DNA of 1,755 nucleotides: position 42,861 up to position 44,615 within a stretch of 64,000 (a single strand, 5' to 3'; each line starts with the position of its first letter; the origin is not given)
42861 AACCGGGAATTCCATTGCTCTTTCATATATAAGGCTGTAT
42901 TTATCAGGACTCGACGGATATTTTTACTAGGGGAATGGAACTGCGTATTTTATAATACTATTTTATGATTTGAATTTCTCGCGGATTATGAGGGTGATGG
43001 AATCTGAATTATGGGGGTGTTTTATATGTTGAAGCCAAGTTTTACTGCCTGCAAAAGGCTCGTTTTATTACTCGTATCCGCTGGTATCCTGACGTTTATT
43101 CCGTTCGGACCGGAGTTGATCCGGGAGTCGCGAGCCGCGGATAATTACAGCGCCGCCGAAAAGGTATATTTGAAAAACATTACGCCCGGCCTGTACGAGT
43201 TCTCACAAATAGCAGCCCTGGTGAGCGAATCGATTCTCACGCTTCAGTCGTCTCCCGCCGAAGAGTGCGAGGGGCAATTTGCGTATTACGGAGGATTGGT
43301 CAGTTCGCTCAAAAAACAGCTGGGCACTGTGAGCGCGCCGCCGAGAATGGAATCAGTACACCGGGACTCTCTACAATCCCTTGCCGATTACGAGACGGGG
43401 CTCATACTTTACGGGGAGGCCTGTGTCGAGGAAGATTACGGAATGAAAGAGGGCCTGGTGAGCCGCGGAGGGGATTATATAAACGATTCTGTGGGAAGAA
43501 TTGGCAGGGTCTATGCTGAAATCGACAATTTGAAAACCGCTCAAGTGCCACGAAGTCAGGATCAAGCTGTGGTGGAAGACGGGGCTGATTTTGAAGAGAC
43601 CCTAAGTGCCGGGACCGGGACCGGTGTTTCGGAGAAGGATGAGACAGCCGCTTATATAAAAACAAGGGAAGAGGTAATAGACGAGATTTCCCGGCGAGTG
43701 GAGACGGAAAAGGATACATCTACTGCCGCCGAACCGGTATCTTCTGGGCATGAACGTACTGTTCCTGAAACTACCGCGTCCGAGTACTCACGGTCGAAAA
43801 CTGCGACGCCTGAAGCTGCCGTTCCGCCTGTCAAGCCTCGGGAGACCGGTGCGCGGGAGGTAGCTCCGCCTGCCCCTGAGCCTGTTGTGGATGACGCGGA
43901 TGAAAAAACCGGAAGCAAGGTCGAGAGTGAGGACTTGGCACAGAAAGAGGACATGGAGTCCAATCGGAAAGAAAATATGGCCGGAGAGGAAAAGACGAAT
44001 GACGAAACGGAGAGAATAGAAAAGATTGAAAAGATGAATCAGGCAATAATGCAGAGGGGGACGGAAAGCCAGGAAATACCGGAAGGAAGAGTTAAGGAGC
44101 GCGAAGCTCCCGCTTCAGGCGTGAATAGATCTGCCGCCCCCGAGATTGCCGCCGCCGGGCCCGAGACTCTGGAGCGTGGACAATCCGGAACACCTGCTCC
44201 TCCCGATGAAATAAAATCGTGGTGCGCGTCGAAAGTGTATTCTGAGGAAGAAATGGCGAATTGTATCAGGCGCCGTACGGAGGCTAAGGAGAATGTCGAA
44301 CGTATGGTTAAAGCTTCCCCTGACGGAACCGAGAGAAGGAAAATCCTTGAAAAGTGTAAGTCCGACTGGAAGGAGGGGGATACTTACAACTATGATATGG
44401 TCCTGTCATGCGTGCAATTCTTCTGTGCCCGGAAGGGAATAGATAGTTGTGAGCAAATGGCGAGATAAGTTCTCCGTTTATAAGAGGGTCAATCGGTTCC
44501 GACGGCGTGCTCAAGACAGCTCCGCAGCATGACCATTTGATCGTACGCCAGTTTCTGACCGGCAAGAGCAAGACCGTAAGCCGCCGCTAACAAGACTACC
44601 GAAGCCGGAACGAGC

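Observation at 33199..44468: Two dispersed paralogs of a secreted two-domain protein with a variable acidic linker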

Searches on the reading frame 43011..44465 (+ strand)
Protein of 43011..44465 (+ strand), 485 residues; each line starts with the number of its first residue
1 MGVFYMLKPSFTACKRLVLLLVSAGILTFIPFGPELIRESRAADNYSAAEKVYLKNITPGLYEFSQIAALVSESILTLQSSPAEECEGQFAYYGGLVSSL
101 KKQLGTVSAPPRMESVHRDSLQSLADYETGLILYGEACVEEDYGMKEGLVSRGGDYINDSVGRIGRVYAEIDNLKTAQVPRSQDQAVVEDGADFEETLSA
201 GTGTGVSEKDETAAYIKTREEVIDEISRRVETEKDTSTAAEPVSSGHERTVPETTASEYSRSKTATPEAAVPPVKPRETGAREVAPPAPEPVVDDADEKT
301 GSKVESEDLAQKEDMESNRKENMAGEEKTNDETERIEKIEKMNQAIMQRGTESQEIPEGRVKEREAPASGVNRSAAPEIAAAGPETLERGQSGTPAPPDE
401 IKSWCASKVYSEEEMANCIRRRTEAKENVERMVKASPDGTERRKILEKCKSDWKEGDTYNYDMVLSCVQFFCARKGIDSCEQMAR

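Call 4: search_protein_families(library=pfam, proteins=[window:43011-44465:+], max_evalue=1)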
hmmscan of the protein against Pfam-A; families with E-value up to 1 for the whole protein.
window:43011-44465:+ (485 aa): 1 family
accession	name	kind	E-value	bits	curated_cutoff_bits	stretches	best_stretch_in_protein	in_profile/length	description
PF14851.11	FAM176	-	0.73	10.1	31.5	0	185-234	93-141/152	FAM176 family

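Call 5: search_protein_families(library=ncbifam, proteins=[window:43011-44465:+], max_evalue=1)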
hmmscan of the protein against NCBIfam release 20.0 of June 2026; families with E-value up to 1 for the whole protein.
window:43011-44465:+ (485 aa): 0 families

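Call 10: find_homologous_proteins(query=window:43011-44465:+)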
Query window:43011-44465:+ (485 aa): 9 proteins with E <= 0.001 among 8000 candidates.
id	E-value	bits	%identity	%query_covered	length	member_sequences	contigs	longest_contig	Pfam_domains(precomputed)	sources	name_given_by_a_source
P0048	0.0e+0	1047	100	99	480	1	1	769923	-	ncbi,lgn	ncbi:MAG: hypothetical protein RIG61_04865 [Deltaproteobacteria bacterium]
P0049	3.3e-217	740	72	99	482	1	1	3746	-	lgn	-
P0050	1.0e-88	316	42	95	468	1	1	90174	-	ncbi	-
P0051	4.4e-84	301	46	49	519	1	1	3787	-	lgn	-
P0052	4.3e-78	281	52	33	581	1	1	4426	-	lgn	-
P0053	1.4e-77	280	36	93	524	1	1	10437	-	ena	-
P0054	7.3e-77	277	37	93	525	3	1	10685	-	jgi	jgi:hypothetical protein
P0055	4.3e-74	268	38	93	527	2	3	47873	-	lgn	-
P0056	2.0e-73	266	35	99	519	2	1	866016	-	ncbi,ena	-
